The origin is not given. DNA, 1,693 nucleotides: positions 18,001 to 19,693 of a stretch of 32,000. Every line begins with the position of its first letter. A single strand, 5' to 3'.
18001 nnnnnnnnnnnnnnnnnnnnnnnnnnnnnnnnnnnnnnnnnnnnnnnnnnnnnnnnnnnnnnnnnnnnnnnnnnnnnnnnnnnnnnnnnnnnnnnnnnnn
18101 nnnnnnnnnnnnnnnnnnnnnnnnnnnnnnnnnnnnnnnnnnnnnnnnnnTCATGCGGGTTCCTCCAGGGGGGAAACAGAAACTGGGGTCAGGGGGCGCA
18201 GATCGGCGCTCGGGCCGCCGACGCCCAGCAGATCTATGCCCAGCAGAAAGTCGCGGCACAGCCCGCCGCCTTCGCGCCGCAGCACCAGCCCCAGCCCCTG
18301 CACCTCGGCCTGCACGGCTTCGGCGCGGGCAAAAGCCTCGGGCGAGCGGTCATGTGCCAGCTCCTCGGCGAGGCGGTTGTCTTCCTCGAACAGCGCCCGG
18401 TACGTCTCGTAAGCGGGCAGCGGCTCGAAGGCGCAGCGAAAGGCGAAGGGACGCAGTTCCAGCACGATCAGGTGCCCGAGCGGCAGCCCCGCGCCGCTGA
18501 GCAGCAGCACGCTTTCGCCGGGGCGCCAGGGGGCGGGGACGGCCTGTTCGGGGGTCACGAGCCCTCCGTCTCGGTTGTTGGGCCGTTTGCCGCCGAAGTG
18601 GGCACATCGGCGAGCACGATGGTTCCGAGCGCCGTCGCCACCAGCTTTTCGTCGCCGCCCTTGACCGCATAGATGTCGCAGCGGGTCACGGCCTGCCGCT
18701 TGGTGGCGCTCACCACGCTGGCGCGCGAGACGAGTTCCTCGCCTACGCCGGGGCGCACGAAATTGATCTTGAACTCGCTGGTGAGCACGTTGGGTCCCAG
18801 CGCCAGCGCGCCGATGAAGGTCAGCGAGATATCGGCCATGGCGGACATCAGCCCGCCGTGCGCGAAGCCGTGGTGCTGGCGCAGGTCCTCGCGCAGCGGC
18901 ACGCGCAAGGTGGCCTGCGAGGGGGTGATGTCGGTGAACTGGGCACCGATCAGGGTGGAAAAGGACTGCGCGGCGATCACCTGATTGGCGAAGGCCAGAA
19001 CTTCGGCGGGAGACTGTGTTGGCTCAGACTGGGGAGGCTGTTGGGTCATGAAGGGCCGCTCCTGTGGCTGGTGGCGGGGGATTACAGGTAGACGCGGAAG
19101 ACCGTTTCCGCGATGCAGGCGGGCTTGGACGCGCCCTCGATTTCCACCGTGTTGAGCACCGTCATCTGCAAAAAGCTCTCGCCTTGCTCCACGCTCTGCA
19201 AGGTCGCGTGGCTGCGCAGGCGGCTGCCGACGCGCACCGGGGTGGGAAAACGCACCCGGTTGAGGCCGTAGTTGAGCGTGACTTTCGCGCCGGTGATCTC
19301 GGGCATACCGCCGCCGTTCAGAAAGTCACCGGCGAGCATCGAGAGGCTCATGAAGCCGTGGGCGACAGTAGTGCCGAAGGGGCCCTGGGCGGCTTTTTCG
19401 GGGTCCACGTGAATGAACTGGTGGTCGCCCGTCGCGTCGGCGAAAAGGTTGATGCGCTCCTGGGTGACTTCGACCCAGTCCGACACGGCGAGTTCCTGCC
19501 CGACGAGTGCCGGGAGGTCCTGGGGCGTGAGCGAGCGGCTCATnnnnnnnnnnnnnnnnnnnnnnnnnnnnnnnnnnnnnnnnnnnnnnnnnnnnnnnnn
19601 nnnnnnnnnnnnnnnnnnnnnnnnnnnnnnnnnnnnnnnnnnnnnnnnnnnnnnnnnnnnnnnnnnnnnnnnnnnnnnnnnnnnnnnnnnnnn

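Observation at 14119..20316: Eight-gene translationally coupled operon around a split ACAD10/ACAD11-type kinase + acyl-CoA dehydrogenase pair: candidate 4-hydroxy/4-oxo-acyl-CoA (Lva-like) pathway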

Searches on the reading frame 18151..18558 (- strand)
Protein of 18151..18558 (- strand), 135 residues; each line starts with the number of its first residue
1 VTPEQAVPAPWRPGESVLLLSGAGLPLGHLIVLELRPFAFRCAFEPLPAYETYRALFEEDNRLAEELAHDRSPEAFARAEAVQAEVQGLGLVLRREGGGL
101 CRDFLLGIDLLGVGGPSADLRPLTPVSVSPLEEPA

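Call 4: search_protein_families(library=pfam, proteins=[window:18151-18558:-])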
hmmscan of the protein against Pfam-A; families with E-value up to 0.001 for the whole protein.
window:18151-18558:- (135 aa): 0 families

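Call 5: search_protein_families(library=ncbifam, proteins=[window:18151-18558:-])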
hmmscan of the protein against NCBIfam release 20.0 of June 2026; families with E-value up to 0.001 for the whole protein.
window:18151-18558:- (135 aa): 0 families

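Call 27: find_homologous_proteins(query=window:18151-18558:-, max_evalue=0.01)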
Query window:18151-18558:- (135 aa): 3 proteins with E <= 0.01 among 176 candidates.
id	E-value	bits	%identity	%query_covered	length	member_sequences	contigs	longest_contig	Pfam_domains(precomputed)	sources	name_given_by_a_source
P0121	4.8e-78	278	97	100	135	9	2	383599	-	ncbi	ncbi:hypothetical protein [Deinococcus sp. PESE-13]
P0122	3.0e-51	191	76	93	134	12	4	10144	-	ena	-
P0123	4.2e-49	184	78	86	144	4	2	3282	-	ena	-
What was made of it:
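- Tried and rejected: A word-index search found only 3 close relatives (call 27).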

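Call 36: predict_structure(alignment_id=A3)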
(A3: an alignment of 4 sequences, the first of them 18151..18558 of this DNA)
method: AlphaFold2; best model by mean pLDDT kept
length: 135 residues; sequences in the alignment: 4
mean_pLDDT: 69.5   pTM: 0.62
mean pLDDT of the five models: 69.5, 65.5, 64.6, 63.1, 61.4
residues with pLDDT >= 90: 2; 70-90: 80; 50-70: 24; < 50: 29
segments of 3 or more residues with pLDDT < 50: 1-7, 107-114, 123-135
pLDDT, mean of each block of 10 residues (from residue 1): 47 82 85 74 85 84 82 88 82 70 50 50 42 36
secondary structure, 60 per line:
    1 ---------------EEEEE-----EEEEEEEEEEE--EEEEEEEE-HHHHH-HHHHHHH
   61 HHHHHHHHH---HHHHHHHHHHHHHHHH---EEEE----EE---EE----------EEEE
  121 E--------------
elements in order: E16-20 E26-36 E39-46 H48-52 H54-69 H73-88 E92-95 E117-121

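Call 37: search_protein_representatives(alignment_id=A3)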
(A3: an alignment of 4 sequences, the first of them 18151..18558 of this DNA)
Query: 4 sequences, 134 profile positions. Proteins with E-value up to 0.001 (for the whole library): 32; up to 1e-10: 9; up to 1e-30: 2. The best 32 are listed.
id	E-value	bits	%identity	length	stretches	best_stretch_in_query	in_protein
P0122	2.2e-76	270.4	-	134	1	1-134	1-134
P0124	4.0e-35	136.8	-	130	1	11-123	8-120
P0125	2.2e-23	98.8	-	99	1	19-103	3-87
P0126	4.2e-20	88.2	-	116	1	20-123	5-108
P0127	4.8e-17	78.3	-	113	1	29-123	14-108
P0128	1.1e-14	70.6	-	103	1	57-127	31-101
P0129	3.8e-14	68.9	-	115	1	18-123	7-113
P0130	2.9e-11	59.5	-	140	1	50-123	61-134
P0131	3.6e-11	59.3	-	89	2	23-78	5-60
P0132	4.3e-10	55.8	-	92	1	42-125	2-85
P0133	7.3e-10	55.0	-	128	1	24-120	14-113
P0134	1.4e-09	54.1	-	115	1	22-124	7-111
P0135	9.2e-08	48.2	-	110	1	20-120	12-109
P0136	1.8e-07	47.2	-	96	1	29-120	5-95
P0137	2.5e-07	46.8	-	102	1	23-120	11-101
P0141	1.2e-05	41.4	-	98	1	29-120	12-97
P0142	1.4e-05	41.2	-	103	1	25-120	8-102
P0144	4.3e-05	39.6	-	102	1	31-120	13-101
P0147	1.1e-04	38.2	-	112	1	24-120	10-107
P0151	3.5e-04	36.6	-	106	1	31-120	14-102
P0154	8.3e-04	35.4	-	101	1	30-120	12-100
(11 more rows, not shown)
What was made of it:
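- Tried and rejected: An exhaustive profile search found a real family of 32 representatives (call 37).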

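Call 39: search_protein_families(library=pfam, proteins=[P0124, P0126, P0133, P0136, P0137, P0141, P0142, P0144, P0151, P0154], max_evalue=1)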
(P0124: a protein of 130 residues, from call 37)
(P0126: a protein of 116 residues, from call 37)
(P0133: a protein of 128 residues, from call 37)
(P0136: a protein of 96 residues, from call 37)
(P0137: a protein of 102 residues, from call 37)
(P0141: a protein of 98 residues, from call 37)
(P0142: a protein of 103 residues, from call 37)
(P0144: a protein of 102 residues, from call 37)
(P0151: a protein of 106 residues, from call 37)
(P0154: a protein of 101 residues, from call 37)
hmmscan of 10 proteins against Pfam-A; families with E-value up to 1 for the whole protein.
P0124 (130 aa): 0 families

P0126 (116 aa): 3 families
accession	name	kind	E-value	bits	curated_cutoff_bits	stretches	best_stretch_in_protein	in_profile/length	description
PF23493.1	CysS_C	-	0.063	13.8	23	1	67-90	26-49/51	Cysteinyl-tRNA ligase anticodon binding domain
PF22588.2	dCache_1_like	-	0.13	12.9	27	1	3-41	16-51/89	Histidine kinase sensor domain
PF24062.1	DUF7362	-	0.17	12.5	27.6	1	3-40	88-125/163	Domain of unknown function (DUF7362)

P0133 (128 aa): 2 families
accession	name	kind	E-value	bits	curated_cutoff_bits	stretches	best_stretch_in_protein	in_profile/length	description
PF11638.13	DnaA_N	-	0.06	13.5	24.6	1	56-102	6-51/65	DnaA N-terminal domain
PF19576.4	Acyltransf_2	-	0.13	11.6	27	1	48-124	166-240/266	Acyltransferase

P0136 (96 aa): 0 families

P0137 (102 aa): 1 family
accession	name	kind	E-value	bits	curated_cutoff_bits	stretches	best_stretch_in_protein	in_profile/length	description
PF23856.1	DUF7219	-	0.096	12.8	27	0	37-50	32-45/61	Family of unknown function (DUF7219)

P0141 (98 aa): 0 families

P0142 (103 aa): 1 family
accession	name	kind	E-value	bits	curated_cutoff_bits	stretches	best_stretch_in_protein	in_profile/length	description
PF21221.3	B_lactamase-like_C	-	0.005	17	27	1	29-56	2-29/46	Metallo-beta-lactamase-like, C-terminal domain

P0144 (102 aa): 0 families

P0151 (106 aa): 0 families

P0154 (101 aa): 0 families
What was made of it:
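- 18151..18558 (-): g4 = DR_A0197, a small protein of 135 aa with unknown function. It overlaps its neighbours at both ends (GTGA and ATGA). No Pfam or NCBIfam family (calls 4, 5, 39).
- Tried and rejected: The family has no Pfam domain (call 39).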

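Call 43: find_homologous_proteins(query=A4, max_evalue=0.001)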
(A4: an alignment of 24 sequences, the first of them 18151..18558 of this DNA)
Query A4 (24 sequences) (135 aa, profile of the alignment): 12 proteins with E <= 0.001 among 4714 candidates.
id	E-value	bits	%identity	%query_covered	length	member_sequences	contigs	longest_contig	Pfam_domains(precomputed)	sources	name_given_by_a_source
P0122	4.3e-32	128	76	93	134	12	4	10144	-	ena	-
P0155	3.0e-31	126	47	85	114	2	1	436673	-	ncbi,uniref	ncbi:hypothetical protein V3W47_02745 [Deinococcus sp. YIM 134068]|uniref:hypothetical protein n=1 T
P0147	5.1e-30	122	28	81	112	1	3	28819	-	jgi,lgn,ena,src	jgi:hypothetical protein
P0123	2.0e-29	120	78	86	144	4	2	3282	-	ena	-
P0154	5.2e-29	119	32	67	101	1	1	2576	-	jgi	jgi:hypothetical protein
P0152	2.8e-28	116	43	36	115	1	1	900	-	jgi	jgi:hypothetical protein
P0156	3.4e-28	116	42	84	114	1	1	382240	-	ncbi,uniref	ncbi:hypothetical protein [Deinococcus hohokamensis]|uniref:Uncharacterized protein n=1 Tax=Deinococ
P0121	6.9e-28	115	97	100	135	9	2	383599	-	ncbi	ncbi:hypothetical protein [Deinococcus sp. PESE-13]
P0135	1.1e-26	111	32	76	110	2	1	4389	-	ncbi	ncbi:MAG: hypothetical protein ACR2JW_02685 [Thermomicrobiales bacterium]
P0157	3.9e-26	109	37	52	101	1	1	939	-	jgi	jgi:hypothetical protein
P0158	2.2e-25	107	41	79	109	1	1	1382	-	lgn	-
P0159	1.0e-20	92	30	70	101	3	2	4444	-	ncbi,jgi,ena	-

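Call 45: find_encoding_contigs(protein=P0147, flank=6000, max_places=1)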
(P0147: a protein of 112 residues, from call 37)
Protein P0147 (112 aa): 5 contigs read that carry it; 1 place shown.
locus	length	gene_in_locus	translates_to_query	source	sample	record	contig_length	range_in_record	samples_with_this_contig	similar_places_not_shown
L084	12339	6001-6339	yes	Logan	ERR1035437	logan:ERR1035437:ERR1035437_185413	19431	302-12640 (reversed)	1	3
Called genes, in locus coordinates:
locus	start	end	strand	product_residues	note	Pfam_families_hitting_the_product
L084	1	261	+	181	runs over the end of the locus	PF00156:Pribosyltran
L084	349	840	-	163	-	-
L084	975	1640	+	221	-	-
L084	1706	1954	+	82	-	PF03840:SecG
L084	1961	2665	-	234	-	-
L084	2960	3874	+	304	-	-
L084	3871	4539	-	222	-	-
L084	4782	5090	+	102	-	-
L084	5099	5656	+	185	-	-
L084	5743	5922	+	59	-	-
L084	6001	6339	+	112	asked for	-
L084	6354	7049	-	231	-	PF04402:SIMPL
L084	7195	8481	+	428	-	PF05406:WGR (weak), PF01331:mRNA_cap_enzyme (weak), PF01068:DNA_ligase_A_M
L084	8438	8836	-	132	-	PF00072:Response_reg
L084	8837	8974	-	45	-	-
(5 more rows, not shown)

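Call 46: find_encoding_contigs(protein=P0135, flank=6000, max_places=1)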
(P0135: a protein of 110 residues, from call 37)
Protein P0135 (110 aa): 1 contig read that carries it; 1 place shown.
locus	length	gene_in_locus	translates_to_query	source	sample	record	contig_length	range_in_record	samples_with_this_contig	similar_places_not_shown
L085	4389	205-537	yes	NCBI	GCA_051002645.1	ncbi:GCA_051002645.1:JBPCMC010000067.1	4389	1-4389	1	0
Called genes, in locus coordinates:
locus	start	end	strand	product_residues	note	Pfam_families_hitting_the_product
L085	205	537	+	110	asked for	-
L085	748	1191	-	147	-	PF04657:DMT_YdcZ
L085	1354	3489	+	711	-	PF22745:Nlig-Ia, PF01653:DNA_ligase_aden, PF03120:OB_DNA_ligase, PF03119:DNA_ligase_ZBD, PF14520:HHH_5 (faint), PF12826:HHH_2, PF00533:BRCT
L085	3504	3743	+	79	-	-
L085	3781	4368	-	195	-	PF00156:Pribosyltran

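Call 47: find_encoding_contigs(protein=P0159, flank=6000, max_places=1)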
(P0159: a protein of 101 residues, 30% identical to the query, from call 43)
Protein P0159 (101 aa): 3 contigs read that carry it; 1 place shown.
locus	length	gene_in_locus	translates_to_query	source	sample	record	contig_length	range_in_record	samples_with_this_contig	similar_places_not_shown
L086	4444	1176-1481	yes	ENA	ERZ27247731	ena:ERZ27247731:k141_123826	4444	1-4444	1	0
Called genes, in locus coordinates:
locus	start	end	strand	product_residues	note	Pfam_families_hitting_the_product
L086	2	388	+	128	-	?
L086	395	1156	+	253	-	PF01113:DapB_N, PF05173:DapB_C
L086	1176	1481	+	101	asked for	-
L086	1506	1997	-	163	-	PF05534:HicB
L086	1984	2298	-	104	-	-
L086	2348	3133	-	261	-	PF00535:Glycos_transf_2, PF13641:Glyco_tranf_2_3 (weak)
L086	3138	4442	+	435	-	?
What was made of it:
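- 18151..18558 (-): Distant members sit in unrelated contexts (calls 45-47).
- On lva operon (P. putida lvaABCDE): Distant members lie in unrelated contexts (calls 45-47).
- Tried and rejected: Three distant members lie in unrelated neighbourhoods (calls 45-47).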

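Call 68: fold_search(model_id=the predicted structure, library=pdb)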
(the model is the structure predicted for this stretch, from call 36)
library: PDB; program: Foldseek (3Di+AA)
matches with E <= 10: 529; with E <= 0.001: 0
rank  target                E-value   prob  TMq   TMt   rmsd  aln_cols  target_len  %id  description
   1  9fhb_C                2.9e-01  0.57  0.37  0.22   8.2       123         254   11  Cryo-EM structure of human CD163 SRCR2-4 in complex with haptoglobin-hemoglobin (released 2024-12-18)
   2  5fo3_A                3.4e-01  0.84  0.23  0.19   1.6        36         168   19  ZapC cell division regulator from E. coli (released 2015-11-25)
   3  6wjd_h                3.4e-01  0.09  0.20  0.15  13.3       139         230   13  SA-like state of human 26S Proteasome with non-cleavable M1-linked hexaubiquitin and E3 ubiquitin ligase E6AP/UBE3A (released 2020-08-05)
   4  1l4z_A                3.6e-01  0.33  0.31  0.19   8.0       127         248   11  X-RAY CRYSTAL STRUCTURE OF THE COMPLEX OF MICROPLASMINOGEN WITH ALPHA DOMAIN OF STREPTOKINASE IN THE PRESENCE CADMIUM  (released 2002-12-11)
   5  7dr6_M                3.6e-01  0.10  0.21  0.15  13.3       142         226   13  PA28alpha-beta in complex with immunoproteasome (released 2021-01-20)
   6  1bui_A                3.8e-01  0.33  0.31  0.19   8.0       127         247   11  Structure of the ternary microplasmin-staphylokinase-microplasmin complex: a proteinase-cofactor-substrate complex in  (released 1999-09-02)
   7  8qyn_N                4.1e-01  0.09  0.21  0.16  17.2       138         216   14  Human 20S proteasome assembly intermediate structure 5 (released 2024-02-21)
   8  2gd4_H                4.3e-01  0.35  0.34  0.21   8.1       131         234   11  Crystal Structure of the Antithrombin-S195A Factor Xa-Pentasaccharide Complex (released 2006-05-09)
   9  3o98_A                4.3e-01  0.21  0.18  0.05   6.3        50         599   20  Glutathionylspermidine synthetase/amidase C59A complex with ADP and Gsp (released 2011-03-02)
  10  2gd4_B                4.6e-01  0.33  0.34  0.21   8.1       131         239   11  Crystal Structure of the Antithrombin-S195A Factor Xa-Pentasaccharide Complex (released 2006-05-09)
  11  8fl2_LE               4.6e-01  0.30  0.21  0.21  11.3        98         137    8  Human nuclear pre-60S ribosomal subunit (State I1) (released 2023-07-12)
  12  6kco_F                4.6e-01  0.20  0.21  0.33  11.8        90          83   16  Shuguo PWWP in complex with ssDNA (released 2020-07-01)
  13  7lsx_I                4.9e-01  0.09  0.22  0.17  16.1       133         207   13  Cryo-EM structure of 13S proteasome core particle assembly intermediate purified from Pre3-1 proteasome mutant (G34D) (released 2021-04-14)
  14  2as9_A                5.2e-01  0.57  0.37  0.26   5.3       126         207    5  Functional and structural characterization of Spl proteases from staphylococcus aureus (released 2005-09-06)
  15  3hpt_D                5.2e-01  0.33  0.34  0.22   6.2       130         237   12  Crystal structure of human FxA in complex with (S)-2-cyano-1-(2-methylbenzofuran-5-yl)-3-(2-oxo-1-(2-oxo-2-(pyrrolidin (released 2009-11-17)
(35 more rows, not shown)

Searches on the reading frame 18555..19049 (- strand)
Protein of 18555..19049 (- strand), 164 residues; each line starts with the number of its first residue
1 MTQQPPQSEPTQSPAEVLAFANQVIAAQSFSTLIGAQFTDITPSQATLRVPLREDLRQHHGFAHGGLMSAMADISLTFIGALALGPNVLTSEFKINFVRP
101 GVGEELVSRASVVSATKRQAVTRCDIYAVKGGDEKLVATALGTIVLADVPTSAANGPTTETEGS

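Call 4: search_protein_families(library=pfam, proteins=[window:18555-19049:-])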
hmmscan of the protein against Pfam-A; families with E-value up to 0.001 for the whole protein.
window:18555-19049:- (164 aa): 1 family
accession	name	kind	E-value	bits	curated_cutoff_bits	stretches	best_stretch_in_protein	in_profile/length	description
PF03061.28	4HBT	-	9.1e-11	42.4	20.6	1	60-132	1-76/79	Thioesterase superfamily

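Call 5: search_protein_families(library=ncbifam, proteins=[window:18555-19049:-])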
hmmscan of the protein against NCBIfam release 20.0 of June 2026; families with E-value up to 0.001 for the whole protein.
window:18555-19049:- (164 aa): 4 families
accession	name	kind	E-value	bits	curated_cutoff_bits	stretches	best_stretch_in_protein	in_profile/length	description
TIGR02286.1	PaaD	equivalog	1.1e-15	57.8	118.9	1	34-143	4-110/114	hydroxyphenylacetyl-CoA thioesterase PaaI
TIGR00369.1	unchar_dom_1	domain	8.3e-15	54.9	36.6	1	32-144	4-115/117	hotdog fold thioesterase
NF008675.0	PRK11688.1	equivalog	1.6e-08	34.5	107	1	90-145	102-154/156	thioesterase family protein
NF047425.1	MenI_Listeria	exception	0.00036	20.3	185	1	30-123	3-98/122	1,4-dihydroxy-2-naphthoyl-CoA hydrolase MenI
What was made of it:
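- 18555..19049 (-): g3 = DR_A0198, a hotdog-fold (PaaI-like) thioesterase of 164 aa; an accessory gene. Pfam 4HBT, 9e-11; NCBIfam TIGR00369 above its cut-off (calls 4, 5).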

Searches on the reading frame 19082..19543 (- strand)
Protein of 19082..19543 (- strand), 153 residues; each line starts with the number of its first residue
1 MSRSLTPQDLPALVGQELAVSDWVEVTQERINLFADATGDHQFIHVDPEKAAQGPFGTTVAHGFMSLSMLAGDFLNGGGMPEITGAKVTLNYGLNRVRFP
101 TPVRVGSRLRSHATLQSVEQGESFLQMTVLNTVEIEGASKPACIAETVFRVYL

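Call 4: search_protein_families(library=pfam, proteins=[window:19082-19543:-])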
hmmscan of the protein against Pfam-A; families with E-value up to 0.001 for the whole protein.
window:19082-19543:- (153 aa): 2 families
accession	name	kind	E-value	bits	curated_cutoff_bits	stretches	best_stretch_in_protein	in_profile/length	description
PF01575.25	MaoC_dehydratas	-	1.6e-27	96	27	1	13-132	5-118/123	MaoC like domain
PF13452.11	FAS1_DH_region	-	1.4e-08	35.4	22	1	12-132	1-120/132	FAS1-like, dehydratase domain region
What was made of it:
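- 19082..19543 (-): g2 = DR_A0199, a MaoC-type (R)-specific enoyl-CoA hydratase of 153 aa. Its start overlaps the g1 stop (ATGA). Pfam MaoC_dehydratas, 1.6e-27 (call 4).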

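Call 5: search_protein_families(library=ncbifam, proteins=[window:19082-19543:-])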
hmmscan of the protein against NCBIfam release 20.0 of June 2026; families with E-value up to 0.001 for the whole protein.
window:19082-19543:- (153 aa): 4 families
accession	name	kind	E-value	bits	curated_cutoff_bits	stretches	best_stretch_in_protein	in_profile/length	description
TIGR02278.1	PaaN-DH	equivalog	1e-14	53.8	562.8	1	14-117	530-627/664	phenylacetic acid degradation bifunctional protein PaaZ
NF006045.0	PRK08190.1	subfamily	3.1e-06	26.3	282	1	25-128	25-121/467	bifunctional enoyl-CoA hydratase/phosphate acetyltransferase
NF040624.1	HadA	equivalog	1.1e-05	25.7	180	1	14-123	1-110/144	(3R)-hydroxyacyl-ACP dehydratase subunit HadA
NF040620.1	fused_HadA_HadB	exception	3e-05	23.6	350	1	14-133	1-120/329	fused (3R)-hydroxyacyl-ACP dehydratase subunits HadA/HadB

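Call 54: search_solved_structures(query=window:19082-19543:-, max_evalue=0.00001)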
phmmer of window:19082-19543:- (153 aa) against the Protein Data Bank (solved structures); distinct sequences matched with E-value up to 0.00001: 4.
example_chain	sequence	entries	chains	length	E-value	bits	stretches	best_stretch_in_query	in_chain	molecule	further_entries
2c2i_A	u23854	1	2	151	8.1e-50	171.4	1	8-150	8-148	RV0130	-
8vwr_A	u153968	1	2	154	8.2e-21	77.4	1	11-149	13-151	Acyl dehydratase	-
6jql_A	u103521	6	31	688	8.6e-10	41.7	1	27-114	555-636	Bifunctional protein PaaZ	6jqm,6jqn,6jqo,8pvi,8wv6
4ffu_A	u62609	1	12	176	5.6e-06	29.3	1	26-119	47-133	oxidase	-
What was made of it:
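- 19082..19543 (-): 171 bits to M. tuberculosis Rv0130 (PDB 2c2i) (call 54).
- On MaoC (R)-specific enoyl-CoA hydratases (g2): 171 bits to Rv0130, PDB 2c2i (call 54).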
